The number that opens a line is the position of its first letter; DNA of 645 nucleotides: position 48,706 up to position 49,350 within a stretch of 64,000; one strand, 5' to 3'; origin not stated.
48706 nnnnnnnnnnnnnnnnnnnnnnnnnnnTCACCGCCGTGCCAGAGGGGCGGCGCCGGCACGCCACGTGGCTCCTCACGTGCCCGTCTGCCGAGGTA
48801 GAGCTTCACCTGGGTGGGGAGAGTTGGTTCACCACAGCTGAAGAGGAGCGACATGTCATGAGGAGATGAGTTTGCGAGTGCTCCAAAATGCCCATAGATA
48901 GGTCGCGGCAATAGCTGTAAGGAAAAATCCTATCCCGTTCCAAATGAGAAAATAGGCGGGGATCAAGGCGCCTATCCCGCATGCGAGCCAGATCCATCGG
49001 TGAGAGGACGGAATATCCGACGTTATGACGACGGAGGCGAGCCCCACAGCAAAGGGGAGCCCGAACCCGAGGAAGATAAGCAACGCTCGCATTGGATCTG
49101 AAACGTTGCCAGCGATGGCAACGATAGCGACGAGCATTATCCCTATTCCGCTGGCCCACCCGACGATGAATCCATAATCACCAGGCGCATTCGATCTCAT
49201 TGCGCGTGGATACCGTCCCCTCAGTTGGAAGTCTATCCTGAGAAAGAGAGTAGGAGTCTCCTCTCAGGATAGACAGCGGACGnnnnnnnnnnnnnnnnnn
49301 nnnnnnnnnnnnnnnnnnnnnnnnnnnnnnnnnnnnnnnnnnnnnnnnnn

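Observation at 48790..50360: A ~1.5-kb low-GC islet encodes a Cys-rich secreted protein and a small membrane protein separated by a hairpin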

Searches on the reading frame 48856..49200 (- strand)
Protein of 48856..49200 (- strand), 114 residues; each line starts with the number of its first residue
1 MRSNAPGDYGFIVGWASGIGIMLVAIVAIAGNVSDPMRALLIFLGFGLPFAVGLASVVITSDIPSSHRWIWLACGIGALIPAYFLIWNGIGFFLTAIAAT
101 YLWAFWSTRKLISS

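Call 4: search_protein_families(library=pfam, proteins=[window:48856-49200:-], max_evalue=0.1)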
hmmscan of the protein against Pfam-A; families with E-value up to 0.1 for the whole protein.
window:48856-49200:- (114 aa): 0 families

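Call 5: search_protein_families(library=ncbifam, proteins=[window:48856-49200:-], max_evalue=0.1)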
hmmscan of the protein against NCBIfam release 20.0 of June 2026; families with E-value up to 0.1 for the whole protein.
window:48856-49200:- (114 aa): 0 families

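Call 38: list_cluster_members(proteins=[P0001, P0002, P0003, P0004, P0042, window:48856-49200:-, window:50379-50996:+])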
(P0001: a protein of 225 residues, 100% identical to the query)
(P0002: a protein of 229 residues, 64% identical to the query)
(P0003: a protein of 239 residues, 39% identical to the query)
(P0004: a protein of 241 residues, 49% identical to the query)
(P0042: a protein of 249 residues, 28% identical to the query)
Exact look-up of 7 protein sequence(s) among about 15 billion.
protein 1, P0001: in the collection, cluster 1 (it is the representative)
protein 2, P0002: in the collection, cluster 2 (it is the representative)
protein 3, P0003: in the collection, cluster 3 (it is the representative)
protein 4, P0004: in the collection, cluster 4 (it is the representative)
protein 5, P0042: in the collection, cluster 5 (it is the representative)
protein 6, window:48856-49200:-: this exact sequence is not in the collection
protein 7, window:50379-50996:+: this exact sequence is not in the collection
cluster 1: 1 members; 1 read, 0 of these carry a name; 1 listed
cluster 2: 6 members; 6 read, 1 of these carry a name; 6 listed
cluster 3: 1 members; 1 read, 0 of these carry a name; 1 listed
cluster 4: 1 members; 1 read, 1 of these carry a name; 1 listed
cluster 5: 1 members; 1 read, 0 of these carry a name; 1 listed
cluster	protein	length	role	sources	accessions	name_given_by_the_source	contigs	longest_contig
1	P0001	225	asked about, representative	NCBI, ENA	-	-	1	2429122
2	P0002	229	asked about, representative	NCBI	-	-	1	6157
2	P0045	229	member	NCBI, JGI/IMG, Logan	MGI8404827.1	MAG: hypothetical protein ACR2OE_08725 [Thermomicrobiales bacterium]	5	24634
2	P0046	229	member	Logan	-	-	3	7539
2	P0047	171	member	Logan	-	-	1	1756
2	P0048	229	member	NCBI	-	-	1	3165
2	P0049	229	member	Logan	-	-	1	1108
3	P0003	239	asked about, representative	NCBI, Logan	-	-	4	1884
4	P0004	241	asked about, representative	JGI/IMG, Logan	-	hypothetical protein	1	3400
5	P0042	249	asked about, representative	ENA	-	-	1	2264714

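Call 41: search_protein_families(library=pfam, proteins=[L011:8879-9406:-, L011:13402-14013:-, L011:11264-13222:-, L011:14196-14717:-, L011:9390-9674:+, L011:10747-11127:+], max_evalue=0.1)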
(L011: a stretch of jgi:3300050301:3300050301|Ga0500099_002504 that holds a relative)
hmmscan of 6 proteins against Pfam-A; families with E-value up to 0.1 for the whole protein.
L011:8879-9406:- (175 aa): 0 families

L011:13402-14013:- (203 aa): 0 families

L011:11264-13222:- (652 aa): 0 families

L011:14196-14717:- (173 aa): 1 family
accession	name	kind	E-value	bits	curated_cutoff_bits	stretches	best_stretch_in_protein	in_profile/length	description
PF02371.22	Transposase_20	-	5.5e-09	36.7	21.3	1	52-128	5-83/87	Transposase IS116/IS110/IS902 family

L011:9390-9674:+ (94 aa): 0 families

L011:10747-11127:+ (126 aa): 0 families

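Call 47: find_homologous_proteins(query=A5, max_evalue=0.01)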
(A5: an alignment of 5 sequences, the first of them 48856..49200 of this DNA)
Query A5 (5 sequences) (114 aa, profile of the alignment): 11 proteins with E <= 0.01 among 8000 candidates.
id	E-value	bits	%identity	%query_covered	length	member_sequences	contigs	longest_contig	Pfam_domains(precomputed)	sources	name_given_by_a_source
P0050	6.1e-53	196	65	95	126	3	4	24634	-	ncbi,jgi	ncbi:MAG: hypothetical protein ACR2OE_08720 [Thermomicrobiales bacterium]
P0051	1.1e-45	172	39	86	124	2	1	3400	-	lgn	-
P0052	4.2e-45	170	63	95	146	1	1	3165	-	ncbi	-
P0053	2.2e-40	155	39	38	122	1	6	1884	-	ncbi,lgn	-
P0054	5.4e-39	151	61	92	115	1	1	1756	-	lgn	-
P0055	2.2e-37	146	42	86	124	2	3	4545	-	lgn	-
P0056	4.5e-32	128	38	85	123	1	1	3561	-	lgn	-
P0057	1.9e-27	113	35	85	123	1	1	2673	-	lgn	-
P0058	1.3e-24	104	38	90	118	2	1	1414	-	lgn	-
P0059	8.2e-22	95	37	96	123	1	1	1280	-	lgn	-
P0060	3.4e-21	93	30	84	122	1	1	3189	-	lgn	-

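Call 50: find_encoding_contigs(protein=P0055, flank=6000, max_places=3)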
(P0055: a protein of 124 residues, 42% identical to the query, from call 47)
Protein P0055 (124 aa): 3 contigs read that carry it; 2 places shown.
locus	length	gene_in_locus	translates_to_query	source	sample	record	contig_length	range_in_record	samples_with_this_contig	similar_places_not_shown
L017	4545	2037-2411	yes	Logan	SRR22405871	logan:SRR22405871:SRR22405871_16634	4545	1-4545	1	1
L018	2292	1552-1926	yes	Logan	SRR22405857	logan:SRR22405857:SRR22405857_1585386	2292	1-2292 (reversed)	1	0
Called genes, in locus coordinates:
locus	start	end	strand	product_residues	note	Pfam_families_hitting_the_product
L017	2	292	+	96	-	?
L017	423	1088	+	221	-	PF00196:GerE (weak)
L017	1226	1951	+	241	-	-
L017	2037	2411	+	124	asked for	-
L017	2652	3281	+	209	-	PF04542:Sigma70_r2, PF08281:Sigma70_r4_2, PF04545:Sigma70_r4 (weak)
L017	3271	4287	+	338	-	-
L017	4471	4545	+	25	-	?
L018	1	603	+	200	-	?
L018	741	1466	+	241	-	-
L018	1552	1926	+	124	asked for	-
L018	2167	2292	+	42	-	?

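Call 51: find_encoding_contigs(protein=P0056, flank=6000, max_places=3)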
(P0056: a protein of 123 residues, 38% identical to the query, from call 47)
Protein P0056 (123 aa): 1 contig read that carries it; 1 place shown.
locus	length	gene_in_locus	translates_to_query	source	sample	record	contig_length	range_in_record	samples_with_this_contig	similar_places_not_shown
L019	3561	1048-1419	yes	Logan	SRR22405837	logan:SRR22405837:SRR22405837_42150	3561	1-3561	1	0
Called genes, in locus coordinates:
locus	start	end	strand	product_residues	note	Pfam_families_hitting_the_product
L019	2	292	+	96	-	?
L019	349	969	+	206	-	-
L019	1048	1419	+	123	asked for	-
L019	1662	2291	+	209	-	PF04542:Sigma70_r2, PF08281:Sigma70_r4_2, PF04545:Sigma70_r4 (weak)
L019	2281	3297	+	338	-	-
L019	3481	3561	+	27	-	?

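Call 52: find_encoding_contigs(protein=P0060, flank=6000, max_places=3)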
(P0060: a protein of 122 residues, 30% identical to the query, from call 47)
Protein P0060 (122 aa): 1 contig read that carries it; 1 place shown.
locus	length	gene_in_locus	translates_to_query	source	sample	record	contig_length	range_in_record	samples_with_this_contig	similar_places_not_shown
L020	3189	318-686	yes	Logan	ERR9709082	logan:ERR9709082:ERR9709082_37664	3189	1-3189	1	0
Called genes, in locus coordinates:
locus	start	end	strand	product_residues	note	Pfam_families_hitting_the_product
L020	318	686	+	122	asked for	-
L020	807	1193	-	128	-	PF05025:RbsD_FucU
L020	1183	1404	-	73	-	-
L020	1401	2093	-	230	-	PF00392:GntR, PF07729:FCD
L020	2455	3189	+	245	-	?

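Call 66: search_protein_families(library=padloc, proteins=[window:48856-49200:-], max_evalue=1)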
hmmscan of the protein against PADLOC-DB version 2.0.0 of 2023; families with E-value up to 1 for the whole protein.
window:48856-49200:- (114 aa): 0 families

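Call 67: search_protein_families(library=phrogs, proteins=[window:48856-49200:-], max_evalue=1)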
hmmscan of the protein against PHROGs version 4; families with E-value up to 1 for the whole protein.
window:48856-49200:- (114 aa): 0 families

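Call 80: predict_structure(alignment_id=A10)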
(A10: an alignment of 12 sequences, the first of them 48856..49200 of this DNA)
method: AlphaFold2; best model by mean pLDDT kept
length: 114 residues; sequences in the alignment: 12
mean_pLDDT: 84.2   pTM: 0.74
mean pLDDT of the five models: 84.2, 83.4, 79.0, 77.8, 70.3
residues with pLDDT >= 90: 51; 70-90: 47; 50-70: 13; < 50: 3
segments of 3 or more residues with pLDDT < 50: 1-3
pLDDT, mean of each block of 10 residues (from residue 1): 59 91 91 92 91 86 77 91 85 89 84 59
secondary structure, 60 per line:
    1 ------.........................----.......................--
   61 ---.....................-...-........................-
elements in order: H7-31 H36-58 H64-84 H90-113
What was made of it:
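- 48856..49200 (-): Gene for the 114-aa four-helix membrane partner. Predicted N-in/C-in topology. Conserved short outward motifs S-D-P (loop 1) and W-N-G-x-G-F (loop 3), an inward R-R-W-x-W motif, and a C-terminal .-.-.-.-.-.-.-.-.. Call 80: AF2 pLDDT 84, pTM 0.74.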

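Call 82: fold_search(model_id=the predicted structure, library=pdb)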
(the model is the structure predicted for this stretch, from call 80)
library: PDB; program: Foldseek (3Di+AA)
matches with E <= 10: 492; with E <= 0.001: 0
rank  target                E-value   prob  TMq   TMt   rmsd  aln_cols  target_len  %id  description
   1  6ei0_N                4.4e-01  0.89  0.51  0.50   5.6       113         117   12  Cytosolic copper storage protein Csp from Streptomyces lividans: apo form (released 2018-10-10)
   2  6ei0_G                4.4e-01  0.87  0.51  0.50   5.6       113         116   12  Cytosolic copper storage protein Csp from Streptomyces lividans: apo form (released 2018-10-10)
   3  6ei0_Q                6.4e-01  0.72  0.46  0.45   6.3       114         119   11  Cytosolic copper storage protein Csp from Streptomyces lividans: apo form (released 2018-10-10)
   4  6qyb_A                6.7e-01  0.84  0.53  0.51   5.5       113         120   12  Streptomyces lividans Ccsp mutant - H111A (released 2019-07-10)
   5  9qq5_E                7.9e-01  0.66  0.43  0.37  17.1       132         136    8  Mini-bacterioferritin from Candidatus Methanoperedens species BLZ2 in a partially oxidized state (released 2026-04-01)
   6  6aky                  7.9e-01  0.18  0.29  0.13  10.6       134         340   13  The Crystal structure of Human Chemokine Receptor CCR5 in complex with compound 34 (released 2018-10-24)
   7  9qq4_A                8.3e-01  0.63  0.42  0.36  16.9       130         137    9  Mini-bacterioferritin from Candidatus Methanoperedens species BLZ2 as isolated form at 1.07-A resolution (released 2026-04-01)
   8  5uiw_A                8.3e-01  0.13  0.25  0.12  10.4       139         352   13  Crystal Structure of CC Chemokine Receptor 5 (CCR5) in complex with high potency HIV entry inhibitor 5P7-CCL5 (released 2017-06-28)
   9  4cmy_V                9.2e-01  0.44  0.41  0.30  16.4       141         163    9  Chlorobium tepidum Ferritin (released 2014-11-26)
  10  9qq4_B                9.7e-01  0.60  0.43  0.36  17.0       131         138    9  Mini-bacterioferritin from Candidatus Methanoperedens species BLZ2 as isolated form at 1.07-A resolution (released 2026-04-01)
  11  4cmy_A                9.7e-01  0.44  0.41  0.30  16.4       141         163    9  Chlorobium tepidum Ferritin (released 2014-11-26)
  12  7ezh_D                1.0e+00  0.16  0.29  0.13  11.3       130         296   17  Cryo-EM structure of an activated Cholecystokinin A receptor (CCKAR)-Gi complex (released 2021-08-25)
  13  6q58_A                1.1e+00  0.41  0.42  0.41   7.2       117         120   13  Copper loading to a cytosolic copper storage protein from Streptomyces lividans (five coppers) (released 2019-07-10)
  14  2c41_B                1.1e+00  0.20  0.34  0.26  18.0       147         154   10  X-ray structure of Dps from Thermosynechococcus elongatus (released 2006-10-11)
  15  6q58_D                1.2e+00  0.77  0.55  0.53   5.7       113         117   10  Copper loading to a cytosolic copper storage protein from Streptomyces lividans (five coppers) (released 2019-07-10)
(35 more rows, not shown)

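Call 85: search_protein_families(library=pfam, proteins=[L017:3271-4287:+, L017:423-1088:+], max_evalue=1)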
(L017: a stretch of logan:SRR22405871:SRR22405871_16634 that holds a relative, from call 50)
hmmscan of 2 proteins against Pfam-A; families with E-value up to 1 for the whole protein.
L017:3271-4287:+ (338 aa): 0 families

L017:423-1088:+ (221 aa): 9 families
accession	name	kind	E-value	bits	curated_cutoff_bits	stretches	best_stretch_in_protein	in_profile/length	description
PF00196.25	GerE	-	3.3e-06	27.1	23.5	1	156-202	2-48/57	Bacterial regulatory proteins, luxR family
PF00072.30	Response_reg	-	0.0087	16.7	30.2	1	34-111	22-97/111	Response regulator receiver domain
PF13384.12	HTH_23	-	0.025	14.9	24.6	1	159-196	4-42/50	Homeodomain-like domain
PF13542.12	HTH_Tnp_ISL3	-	0.025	14.5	27.4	1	160-193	16-48/51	Helix-turn-helix domain of transposase family ISL3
PF08281.18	Sigma70_r4_2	-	0.046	13.8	25.7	1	157-190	11-45/54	Sigma-70, region 4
PF14842.11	FliG_N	-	0.051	14.6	25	1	175-217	37-79/104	FliG N-terminal domain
PF25213.1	HVO_A0261_N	-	0.12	12.7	35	1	161-197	13-50/86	HVO_A0261 N-terminal domain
PF13518.12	HTH_28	-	0.16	12.5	25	1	163-198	4-39/52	Helix-turn-helix domain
PF07637.16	PSD5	-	0.17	12.7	34.2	0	182-218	17-53/62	Protein of unknown function (DUF1595)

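Call 88: search_protein_families(library=pfam, alignment_id=A10, max_evalue=1)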
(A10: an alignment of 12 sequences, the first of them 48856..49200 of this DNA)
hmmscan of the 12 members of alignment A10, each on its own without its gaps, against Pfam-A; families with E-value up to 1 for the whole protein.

A. member 1, window:48856-49200:- (114 aa): 0 families

B. families by the number of members that match (of 12 scanned): 8 families
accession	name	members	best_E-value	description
PF02990.21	EMP70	2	0.015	Endomembrane protein 70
PF19529.4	DUF6057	2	0.12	Family of unknown function (DUF6057)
PF24800.1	DUF7702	1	0.035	Domain of unknown function (DUF7702)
PF20382.3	DUF6677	1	0.079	Family of unknown function (DUF6677)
PF02728.21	Cu_amine_oxidN3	1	0.12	Copper amine oxidase, N3 domain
PF20929.2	PDCD10_N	1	0.13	Programmed cell death protein 10, dimerisation domain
PF25637.1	DUF7942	1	0.58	Family of unknown function (DUF7942)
PF04246.17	RseC_MucC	1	0.82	Positive regulator of sigma(E), RseC/MucC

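Call 109: search_solved_structures(query=A10, max_evalue=1)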
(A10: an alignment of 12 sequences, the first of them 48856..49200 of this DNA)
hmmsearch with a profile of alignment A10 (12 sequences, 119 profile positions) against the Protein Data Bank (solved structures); distinct sequences matched with E-value up to 1: 1.
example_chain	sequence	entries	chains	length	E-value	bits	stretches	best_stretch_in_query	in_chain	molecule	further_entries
6l6i_A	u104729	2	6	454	0.87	12.6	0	55-81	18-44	Acid-sensing ion channel 1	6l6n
